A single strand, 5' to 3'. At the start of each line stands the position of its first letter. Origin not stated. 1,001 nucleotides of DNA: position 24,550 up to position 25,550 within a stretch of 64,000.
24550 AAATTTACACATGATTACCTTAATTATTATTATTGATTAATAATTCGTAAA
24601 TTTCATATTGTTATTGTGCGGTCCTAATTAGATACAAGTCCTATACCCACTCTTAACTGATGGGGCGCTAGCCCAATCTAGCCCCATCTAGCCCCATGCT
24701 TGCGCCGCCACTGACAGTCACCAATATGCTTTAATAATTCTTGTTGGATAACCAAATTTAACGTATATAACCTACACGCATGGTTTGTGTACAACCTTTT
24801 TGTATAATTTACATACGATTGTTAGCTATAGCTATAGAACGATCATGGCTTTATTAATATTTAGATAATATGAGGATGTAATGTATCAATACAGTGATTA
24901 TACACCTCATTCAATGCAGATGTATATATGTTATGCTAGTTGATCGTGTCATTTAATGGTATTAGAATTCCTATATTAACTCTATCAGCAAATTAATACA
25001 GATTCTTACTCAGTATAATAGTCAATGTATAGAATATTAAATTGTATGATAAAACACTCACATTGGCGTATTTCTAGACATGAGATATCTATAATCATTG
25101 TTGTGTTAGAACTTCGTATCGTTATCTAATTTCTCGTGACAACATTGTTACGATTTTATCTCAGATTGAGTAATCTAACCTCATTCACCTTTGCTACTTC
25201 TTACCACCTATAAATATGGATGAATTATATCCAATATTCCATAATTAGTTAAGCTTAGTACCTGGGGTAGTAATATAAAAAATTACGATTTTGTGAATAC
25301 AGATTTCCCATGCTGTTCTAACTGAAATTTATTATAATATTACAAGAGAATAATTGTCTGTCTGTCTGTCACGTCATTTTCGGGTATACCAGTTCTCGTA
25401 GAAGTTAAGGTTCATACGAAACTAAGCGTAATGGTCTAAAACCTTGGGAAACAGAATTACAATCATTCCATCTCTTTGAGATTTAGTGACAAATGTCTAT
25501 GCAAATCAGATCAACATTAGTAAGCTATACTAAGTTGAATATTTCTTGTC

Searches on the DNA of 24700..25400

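Call 60: search_rna_families(source=window, start=24700, end=25400, threshold=evalue, max_evalue=1)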
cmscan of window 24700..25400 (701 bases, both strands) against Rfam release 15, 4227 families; matches with E-value up to 1: 1.
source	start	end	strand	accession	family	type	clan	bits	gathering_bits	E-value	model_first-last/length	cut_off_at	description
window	24804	24856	+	RF03456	mir-724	Gene; miRNA;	-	18.4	83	0.94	1-60/60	no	mir-724 microRNA precursor family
